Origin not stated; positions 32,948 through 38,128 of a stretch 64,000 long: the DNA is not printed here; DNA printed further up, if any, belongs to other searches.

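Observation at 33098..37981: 1627-aa protein with a late C-terminal AAA+ module of the MoxR/AAA_5/McrB (helix-2-insert) type and a ~400-aa coiled coil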

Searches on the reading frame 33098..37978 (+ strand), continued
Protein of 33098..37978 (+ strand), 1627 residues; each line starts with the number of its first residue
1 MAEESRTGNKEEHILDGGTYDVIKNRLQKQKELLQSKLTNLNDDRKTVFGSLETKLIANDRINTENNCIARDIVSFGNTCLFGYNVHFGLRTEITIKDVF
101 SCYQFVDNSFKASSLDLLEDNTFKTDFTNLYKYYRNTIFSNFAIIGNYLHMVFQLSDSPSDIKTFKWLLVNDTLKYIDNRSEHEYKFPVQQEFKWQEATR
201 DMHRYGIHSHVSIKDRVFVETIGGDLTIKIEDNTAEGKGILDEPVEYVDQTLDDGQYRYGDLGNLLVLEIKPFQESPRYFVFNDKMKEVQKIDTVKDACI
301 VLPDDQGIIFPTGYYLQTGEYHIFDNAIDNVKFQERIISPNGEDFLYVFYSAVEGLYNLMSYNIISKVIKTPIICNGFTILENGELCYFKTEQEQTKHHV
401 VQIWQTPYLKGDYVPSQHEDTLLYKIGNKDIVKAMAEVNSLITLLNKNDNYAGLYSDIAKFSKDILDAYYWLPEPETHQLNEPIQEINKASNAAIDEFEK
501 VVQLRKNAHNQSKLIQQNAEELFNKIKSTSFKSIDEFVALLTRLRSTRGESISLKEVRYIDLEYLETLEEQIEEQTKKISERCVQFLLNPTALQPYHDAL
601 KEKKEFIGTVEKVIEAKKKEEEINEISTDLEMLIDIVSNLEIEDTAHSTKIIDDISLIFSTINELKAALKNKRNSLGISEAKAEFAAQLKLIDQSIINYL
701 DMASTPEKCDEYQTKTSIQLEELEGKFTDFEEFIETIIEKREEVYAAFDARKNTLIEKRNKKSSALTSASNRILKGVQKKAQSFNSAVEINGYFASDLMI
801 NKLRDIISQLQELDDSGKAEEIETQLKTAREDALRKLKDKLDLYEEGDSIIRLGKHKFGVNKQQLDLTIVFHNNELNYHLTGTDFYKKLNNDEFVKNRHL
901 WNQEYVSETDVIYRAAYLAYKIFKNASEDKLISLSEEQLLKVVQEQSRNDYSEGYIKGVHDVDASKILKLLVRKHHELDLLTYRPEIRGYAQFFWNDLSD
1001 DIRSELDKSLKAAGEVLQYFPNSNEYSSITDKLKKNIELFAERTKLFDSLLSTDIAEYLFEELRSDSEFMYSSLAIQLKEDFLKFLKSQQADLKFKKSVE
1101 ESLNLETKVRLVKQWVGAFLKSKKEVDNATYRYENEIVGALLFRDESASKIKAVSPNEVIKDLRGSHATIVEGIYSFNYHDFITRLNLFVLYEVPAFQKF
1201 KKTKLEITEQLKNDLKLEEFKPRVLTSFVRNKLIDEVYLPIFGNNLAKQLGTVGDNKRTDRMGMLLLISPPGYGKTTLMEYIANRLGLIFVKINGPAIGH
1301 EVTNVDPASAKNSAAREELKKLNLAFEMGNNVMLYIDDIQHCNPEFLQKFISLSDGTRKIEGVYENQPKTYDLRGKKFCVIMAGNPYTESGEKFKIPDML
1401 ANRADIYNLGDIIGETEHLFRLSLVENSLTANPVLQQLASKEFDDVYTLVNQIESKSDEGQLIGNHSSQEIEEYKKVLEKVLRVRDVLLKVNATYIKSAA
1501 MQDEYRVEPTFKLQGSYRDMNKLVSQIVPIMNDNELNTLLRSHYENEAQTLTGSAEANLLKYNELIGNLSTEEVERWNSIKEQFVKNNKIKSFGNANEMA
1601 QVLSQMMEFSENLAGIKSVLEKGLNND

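Call 29: find_homologous_proteins(query=A2, max_evalue=1e-20)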
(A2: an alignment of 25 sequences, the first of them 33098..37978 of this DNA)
Query A2 (25 sequences) (1627 aa, profile of the alignment): 4893 proteins with E <= 1e-20 among 8000 candidates; the best 120 are listed.
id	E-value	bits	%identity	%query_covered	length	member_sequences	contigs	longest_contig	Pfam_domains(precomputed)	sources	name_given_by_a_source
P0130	0.0e+0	2415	47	99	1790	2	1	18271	PF12458.14,PF00004.36,PF07728.21,PF25472.2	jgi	jgi:hypothetical protein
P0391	0.0e+0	2408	48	99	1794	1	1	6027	PF12458.14,PF00004.36,PF07728.21,PF25472.2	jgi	-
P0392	0.0e+0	2407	49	100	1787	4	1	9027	PF12458.14,PF00004.36,PF07728.21,PF25472.2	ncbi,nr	ncbi:MAG TPA: AAA family ATPase [Planctomycetes bacterium]|nr:AAA family ATPase [Planctomycetota bac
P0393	0.0e+0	2403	47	99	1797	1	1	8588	PF12458.14,PF00004.36,PF05496.19,PF25472.2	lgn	-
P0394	0.0e+0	2401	49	99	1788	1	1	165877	PF12458.14,PF00004.36,PF05496.19,PF25472.2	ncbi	-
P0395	0.0e+0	2399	48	99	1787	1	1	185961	PF12458.14,PF00004.36,PF13401.13,PF05496.19,PF07728.21,PF25472.2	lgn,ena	-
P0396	0.0e+0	2398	49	99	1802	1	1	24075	PF12458.14,PF00004.36,PF05496.19,PF25472.2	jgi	-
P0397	0.0e+0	2398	50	99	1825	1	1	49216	PF12458.14,PF00004.36,PF05496.19,PF25472.2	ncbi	ncbi:MAG: DNA repair ATPase [Planctomycetaceae bacterium]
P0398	0.0e+0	2397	48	99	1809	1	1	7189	PF12458.14,PF00004.36,PF05496.19,PF07728.21,PF25472.2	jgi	jgi:MoxR-like ATPase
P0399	0.0e+0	2393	49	99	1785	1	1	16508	PF12458.14,PF00004.36,PF05496.19,PF25472.2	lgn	-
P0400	0.0e+0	2389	49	99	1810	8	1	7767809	PF12458.14,PF00004.36,PF05496.19,PF25472.2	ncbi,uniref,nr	ncbi:ATPase involved in DNA repair [Symmachiella dynata]|uniref:ATPase involved in DNA repair n=1 Ta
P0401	0.0e+0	2389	48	100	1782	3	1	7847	PF12458.14,PF00004.36,PF05496.19,PF25472.2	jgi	-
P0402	0.0e+0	2388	49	99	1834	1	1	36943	PF12458.14,PF00004.36,PF25472.2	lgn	-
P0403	0.0e+0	2387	47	99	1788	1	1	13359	PF12458.14,PF00004.36,PF05496.19,PF25472.2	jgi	jgi:hypothetical protein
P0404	0.0e+0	2387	47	99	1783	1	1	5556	PF12458.14,PF00004.36,PF13401.13,PF07728.21,PF25472.2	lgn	-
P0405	0.0e+0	2387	48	99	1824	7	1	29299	PF12458.14,PF00004.36,PF25472.2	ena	-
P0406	0.0e+0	2386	48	99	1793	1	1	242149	PF12458.14,PF00004.36,PF07728.21,PF25472.2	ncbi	-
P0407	0.0e+0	2386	49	99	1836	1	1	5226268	PF12458.14,PF00004.36,PF05496.19,PF25472.2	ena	-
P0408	0.0e+0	2386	48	99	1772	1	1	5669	PF12458.14,PF00004.36,PF13401.13,PF05496.19,PF25472.2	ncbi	-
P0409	0.0e+0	2385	48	99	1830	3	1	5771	PF12458.14,PF00004.36,PF07728.21,PF25472.2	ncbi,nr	ncbi:MAG: DNA repair ATPase [Planctomycetes bacterium]|nr:DNA repair ATPase [Planctomycetota bacteri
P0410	0.0e+0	2385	49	99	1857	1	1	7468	PF12458.14,PF00004.36,PF13401.13,PF25472.2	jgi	-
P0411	0.0e+0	2385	48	100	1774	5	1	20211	PF12458.14,PF00004.36,PF13401.13,PF05496.19,PF25472.2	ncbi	-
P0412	0.0e+0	2384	47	100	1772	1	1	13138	PF12458.14,PF00004.36,PF13401.13,PF25472.2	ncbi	-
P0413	0.0e+0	2384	49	99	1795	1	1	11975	PF12458.14,PF00004.36,PF25472.2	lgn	-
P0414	0.0e+0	2384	48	99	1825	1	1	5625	PF12458.14,PF00004.36,PF05496.19,PF25472.2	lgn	-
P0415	0.0e+0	2383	50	99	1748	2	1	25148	PF12458.14,PF00004.36,PF07728.21,PF25472.2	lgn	-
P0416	0.0e+0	2382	48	99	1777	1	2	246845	PF12458.14,PF00004.36,PF13401.13,PF05496.19,PF07728.21,PF25472.2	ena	-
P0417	0.0e+0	2382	47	100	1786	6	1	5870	PF12458.14,PF00004.36,PF05496.19,PF25472.2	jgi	-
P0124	0.0e+0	2382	46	99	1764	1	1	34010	PF12458.14,PF00004.36,PF05496.19,PF07728.21,PF25472.2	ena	-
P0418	0.0e+0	2382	48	100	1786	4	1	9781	PF12458.14,PF00004.36,PF05496.19,PF25472.2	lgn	-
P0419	0.0e+0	2382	49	100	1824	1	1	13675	PF12458.14,PF00004.36,PF25472.2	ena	-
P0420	0.0e+0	2380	48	99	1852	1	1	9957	PF12458.14,PF00004.36,PF13401.13,PF05496.19,PF07728.21,PF25472.2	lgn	-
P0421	0.0e+0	2380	48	99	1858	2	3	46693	PF12458.14,PF00004.36,PF25472.2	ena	-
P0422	0.0e+0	2380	49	99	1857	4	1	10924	PF12458.14,PF00004.36,PF13401.13,PF25472.2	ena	-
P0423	0.0e+0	2379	48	99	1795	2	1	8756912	PF12458.14,PF00004.36,PF05496.19,PF07728.21,PF25472.2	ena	-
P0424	0.0e+0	2379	49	99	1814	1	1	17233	PF12458.14,PF00004.36,PF25472.2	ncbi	-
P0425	0.0e+0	2379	48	99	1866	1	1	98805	PF12458.14,PF00004.36,PF13401.13,PF07728.21,PF25472.2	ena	-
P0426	0.0e+0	2379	47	99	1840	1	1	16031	PF12458.14,PF00004.36,PF07728.21,PF25472.2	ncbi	ncbi:MAG: DNA repair ATPase [Planctomycetota bacterium]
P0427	0.0e+0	2378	49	100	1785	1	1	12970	PF12458.14,PF00004.36,PF07728.21,PF25472.2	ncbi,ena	-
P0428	0.0e+0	2378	48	99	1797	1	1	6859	PF12458.14,PF00004.36,PF13401.13,PF07728.21,PF25472.2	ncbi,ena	-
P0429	0.0e+0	2378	49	100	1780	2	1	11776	PF12458.14,PF00004.36,PF07728.21,PF25472.2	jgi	jgi:hypothetical protein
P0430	0.0e+0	2376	47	99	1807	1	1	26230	PF12458.14,PF00004.36,PF05496.19,PF25472.2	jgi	jgi:hypothetical protein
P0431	0.0e+0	2376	48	100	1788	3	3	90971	PF12458.14,PF00004.36,PF05496.19,PF25472.2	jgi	-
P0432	0.0e+0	2375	49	99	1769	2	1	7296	PF12458.14,PF00004.36,PF13401.13,PF05496.19,PF07728.21,PF25472.2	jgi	jgi:hypothetical protein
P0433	0.0e+0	2374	49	99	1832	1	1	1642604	PF12458.14,PF00004.36,PF13401.13,PF25472.2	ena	-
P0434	0.0e+0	2373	47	99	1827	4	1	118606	PF12458.14,PF00004.36,PF25472.2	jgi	jgi:hypothetical protein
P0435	0.0e+0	2372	49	99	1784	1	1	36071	PF12458.14,PF00004.36,PF13401.13,PF05496.19,PF07728.21,PF25472.2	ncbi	ncbi:MAG: DNA repair ATPase [Verrucomicrobiota bacterium]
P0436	0.0e+0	2372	49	99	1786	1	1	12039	PF12458.14,PF00004.36,PF13401.13,PF07728.21,PF25472.2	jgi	jgi:hypothetical protein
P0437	0.0e+0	2372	48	99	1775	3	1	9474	PF12458.14,PF00004.36,PF13401.13,PF25472.2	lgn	-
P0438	0.0e+0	2372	50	99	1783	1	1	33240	PF12458.14,PF00004.36,PF25472.2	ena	-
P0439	0.0e+0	2372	48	99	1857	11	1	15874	PF12458.14,PF00004.36,PF25472.2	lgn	-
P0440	0.0e+0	2371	49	100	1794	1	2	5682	PF12458.14,PF00004.36,PF25472.2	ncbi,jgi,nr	ncbi:MAG: DNA repair ATPase [Planctomycetes bacterium]|nr:DNA repair ATPase [Planctomycetota bacteri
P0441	0.0e+0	2371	50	99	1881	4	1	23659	PF12458.14,PF00004.36,PF25472.2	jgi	-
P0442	0.0e+0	2370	47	99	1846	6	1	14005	PF12458.14,PF00004.36,PF25472.2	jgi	jgi:hypothetical protein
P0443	0.0e+0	2370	47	99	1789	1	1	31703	PF12458.14,PF00004.36,PF05496.19,PF07728.21,PF25472.2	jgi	jgi:hypothetical protein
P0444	0.0e+0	2370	48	99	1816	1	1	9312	PF12458.14,PF00004.36,PF07728.21,PF25472.2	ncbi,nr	ncbi:MAG: DNA repair ATPase [Pirellulales bacterium]|nr:DNA repair ATPase [Pirellulales bacterium]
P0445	0.0e+0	2370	48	99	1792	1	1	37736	PF12458.14,PF00004.36,PF25472.2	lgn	-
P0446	0.0e+0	2370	47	99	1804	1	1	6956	PF12458.14,PF00004.36,PF05496.19,PF25472.2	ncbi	-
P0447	0.0e+0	2370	48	100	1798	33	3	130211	PF12458.14,PF00004.36,PF07728.21,PF25472.2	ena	-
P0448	0.0e+0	2370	47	99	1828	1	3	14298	PF12458.14,PF00004.36,PF13401.13,PF07728.21,PF25472.2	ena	-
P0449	0.0e+0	2370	49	100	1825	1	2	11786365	PF12458.14,PF00004.36,PF05496.19,PF25472.2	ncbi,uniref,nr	ncbi:DNA repair ATPase [Sulfidibacter corallicola]|uniref:DNA repair ATPase n=1 Tax=Sulfidibacter co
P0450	0.0e+0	2369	48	100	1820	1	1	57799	PF12458.14,PF00004.36,PF07728.21,PF25472.2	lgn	-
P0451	0.0e+0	2368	48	100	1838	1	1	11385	PF12458.14,PF00004.36,PF13401.13,PF25472.2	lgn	-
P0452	0.0e+0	2368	48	99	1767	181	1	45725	PF12458.14,PF00004.36,PF25472.2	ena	-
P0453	0.0e+0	2368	46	99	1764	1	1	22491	PF12458.14,PF25926.1,PF00004.36,PF07728.21,PF25472.2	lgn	-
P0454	0.0e+0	2368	49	100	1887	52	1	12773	PF12458.14,PF00004.36,PF25472.2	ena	-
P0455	0.0e+0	2368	48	99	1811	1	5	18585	PF12458.14,PF00004.36,PF05496.19,PF07728.21,PF25472.2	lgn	-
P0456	0.0e+0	2368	48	99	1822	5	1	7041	PF12458.14,PF00004.36,PF07728.21,PF25472.2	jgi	jgi:MoxR-like ATPase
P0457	0.0e+0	2368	49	99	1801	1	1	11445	PF12458.14,PF00004.36,PF07728.21,PF25472.2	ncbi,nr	ncbi:MAG: DNA repair ATPase [Pirellulales bacterium]|nr:DNA repair ATPase [Pirellulales bacterium]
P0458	0.0e+0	2367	46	99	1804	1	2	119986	PF12458.14,PF00004.36,PF25472.2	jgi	jgi:hypothetical protein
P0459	0.0e+0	2367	47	100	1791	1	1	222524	PF12458.14,PF00004.36,PF25472.2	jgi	-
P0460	0.0e+0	2367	47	99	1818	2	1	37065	PF12458.14,PF00004.36,PF25472.2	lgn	-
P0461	0.0e+0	2367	47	99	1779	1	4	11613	PF12458.14,PF05496.19,PF25472.2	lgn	-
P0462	0.0e+0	2366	48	100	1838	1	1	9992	PF12458.14,PF00004.36,PF13401.13,PF25472.2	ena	-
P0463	0.0e+0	2366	48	99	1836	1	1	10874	PF12458.14,PF00004.36,PF25472.2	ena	-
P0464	0.0e+0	2366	48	99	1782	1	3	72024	PF12458.14,PF00004.36,PF05496.19,PF25472.2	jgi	jgi:hypothetical protein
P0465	0.0e+0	2366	47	99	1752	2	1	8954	PF12458.14,PF00004.36,PF13401.13,PF07728.21,PF25472.2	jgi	jgi:MoxR-like ATPase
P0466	0.0e+0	2365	48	99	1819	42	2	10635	PF12458.14,PF00004.36,PF25472.2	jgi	jgi:hypothetical protein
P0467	0.0e+0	2365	48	99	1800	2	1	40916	PF12458.14,PF00004.36,PF13401.13,PF25472.2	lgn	-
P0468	0.0e+0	2365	48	100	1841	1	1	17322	PF12458.14,PF00004.36,PF25472.2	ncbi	ncbi:MAG: DNA repair ATPase [Planctomycetaceae bacterium]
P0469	0.0e+0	2365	49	99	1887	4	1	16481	PF12458.14,PF00004.36,PF25472.2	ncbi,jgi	-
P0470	0.0e+0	2365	47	99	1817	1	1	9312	PF12458.14,PF00004.36,PF07728.21,PF25472.2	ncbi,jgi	ncbi:MAG: hypothetical protein ACI93T_000593 [Porticoccaceae bacterium]|jgi:hypothetical protein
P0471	0.0e+0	2365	48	99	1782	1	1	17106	PF12458.14,PF00004.36,PF13401.13,PF25472.2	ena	-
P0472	0.0e+0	2364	47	99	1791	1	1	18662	PF12458.14,PF00004.36,PF25472.2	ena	-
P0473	0.0e+0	2364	47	99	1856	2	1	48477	PF12458.14,PF00004.36,PF25472.2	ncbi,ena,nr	ncbi:MAG: DNA repair ATPase [Planctomycetaceae bacterium]|nr:DNA repair ATPase [Planctomycetaceae ba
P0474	0.0e+0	2364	47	100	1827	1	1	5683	PF12458.14,PF00004.36,PF13401.13,PF07728.21,PF25472.2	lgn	-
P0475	0.0e+0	2364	47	99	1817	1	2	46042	PF12458.14,PF00004.36,PF07728.21,PF25472.2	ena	-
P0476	0.0e+0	2363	49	99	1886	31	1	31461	PF12458.14,PF00004.36,PF25472.2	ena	-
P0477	0.0e+0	2363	48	99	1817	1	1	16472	PF12458.14,PF00004.36,PF25472.2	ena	-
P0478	0.0e+0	2363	48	99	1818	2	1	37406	PF12458.14,PF00004.36,PF07728.21,PF25472.2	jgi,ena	-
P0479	0.0e+0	2362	48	99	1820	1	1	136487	PF12458.14,PF00004.36,PF07728.21,PF25472.2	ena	-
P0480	0.0e+0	2362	47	99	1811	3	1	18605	PF12458.14,PF00004.36,PF07728.21,PF25472.2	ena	-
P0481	0.0e+0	2362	49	100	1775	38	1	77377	PF12458.14,PF00004.36,PF25472.2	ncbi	-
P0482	0.0e+0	2362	46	99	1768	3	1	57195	PF12458.14,PF25926.1,PF00004.36,PF07728.21,PF25472.2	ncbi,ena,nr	ncbi:MAG TPA: AAA family ATPase [Planctomycetaceae bacterium]|nr:AAA family ATPase [Planctomycetacea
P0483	0.0e+0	2362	48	99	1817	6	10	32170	PF12458.14,PF00004.36,PF07728.21,PF25472.2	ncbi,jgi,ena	jgi:hypothetical protein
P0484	0.0e+0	2362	49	99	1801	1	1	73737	PF12458.14,PF00004.36,PF25472.2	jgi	jgi:hypothetical protein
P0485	0.0e+0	2362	46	99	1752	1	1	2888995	PF12458.14,PF00004.36,PF13401.13,PF07728.21,PF25472.2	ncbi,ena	-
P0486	0.0e+0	2361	47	100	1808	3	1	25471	PF12458.14,PF00004.36,PF13401.13,PF05496.19,PF07728.21,PF25472.2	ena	-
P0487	0.0e+0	2361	50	99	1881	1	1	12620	PF12458.14,PF00004.36,PF13401.13,PF25472.2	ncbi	ncbi:MAG: DNA repair ATPase [Phycisphaerae bacterium]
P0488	0.0e+0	2361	49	100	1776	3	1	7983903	PF12458.14,PF00004.36,PF25472.2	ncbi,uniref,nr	ncbi:DNA repair ATPase [Gimesia panareensis]|uniref:DNA repair ATPase n=1 Tax=Gimesia panareensis Ta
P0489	0.0e+0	2361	46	99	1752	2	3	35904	PF12458.14,PF00004.36,PF13401.13,PF07728.21,PF25472.2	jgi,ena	-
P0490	0.0e+0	2361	49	99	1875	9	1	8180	PF12458.14,PF00004.36,PF05496.19,PF25472.2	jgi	jgi:MoxR-like ATPase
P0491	0.0e+0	2361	48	100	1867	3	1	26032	PF12458.14,PF00004.36,PF25472.2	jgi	jgi:hypothetical protein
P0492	0.0e+0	2360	48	100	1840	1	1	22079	PF12458.14,PF00004.36,PF25472.2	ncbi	-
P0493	0.0e+0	2360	49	100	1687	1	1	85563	PF12458.14,PF00004.36,PF05496.19,PF07728.21,PF25472.2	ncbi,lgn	-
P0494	0.0e+0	2360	48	99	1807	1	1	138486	PF12458.14,PF00004.36,PF05496.19,PF07728.21,PF25472.2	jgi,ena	-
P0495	0.0e+0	2360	48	99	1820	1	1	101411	PF12458.14,PF25472.2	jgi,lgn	jgi:hypothetical protein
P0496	0.0e+0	2360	49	99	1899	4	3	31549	PF12458.14,PF00004.36,PF25472.2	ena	-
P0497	0.0e+0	2359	47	99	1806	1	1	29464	PF12458.14,PF00004.36,PF13401.13,PF25472.2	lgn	-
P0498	0.0e+0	2359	48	100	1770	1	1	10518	PF12458.14,PF00004.36,PF13401.13,PF05496.19,PF07728.21,PF25472.2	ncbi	-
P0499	0.0e+0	2359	48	99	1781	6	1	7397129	PF12458.14,PF00004.36,PF25472.2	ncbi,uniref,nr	ncbi:DNA repair ATPase [Gimesia aquarii]|uniref:ATPase involved in DNA repair n=1 Tax=Gimesia aquari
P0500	0.0e+0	2359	48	100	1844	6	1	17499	PF12458.14,PF00004.36,PF25472.2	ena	-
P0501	0.0e+0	2359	48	100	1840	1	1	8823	PF12458.14,PF00004.36,PF25472.2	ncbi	-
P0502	0.0e+0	2359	48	99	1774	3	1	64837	PF12458.14,PF00004.36,PF07728.21,PF25472.2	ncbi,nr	ncbi:MAG: AAA family ATPase [Rhodopirellula sp.]|nr:AAA family ATPase [Rhodopirellula sp.]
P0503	0.0e+0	2358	48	100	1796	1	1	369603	PF12458.14,PF00004.36,PF05496.19,PF07728.21,PF25472.2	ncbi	-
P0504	0.0e+0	2358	48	100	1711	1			PF12458.14,PF00004.36,PF25472.2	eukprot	eukprot:g33011.t1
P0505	0.0e+0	2358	48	99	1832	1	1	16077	PF12458.14,PF00004.36,PF07728.21,PF25472.2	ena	-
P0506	0.0e+0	2358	48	99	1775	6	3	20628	PF12458.14,PF00004.36,PF07728.21,PF25472.2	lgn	-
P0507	0.0e+0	2358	48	100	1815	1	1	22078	PF12458.14,PF00004.36,PF07728.21,PF25472.2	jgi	jgi:MoxR-like ATPase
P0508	0.0e+0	2358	48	100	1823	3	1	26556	PF12458.14,PF00004.36,PF13401.13,PF25472.2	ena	-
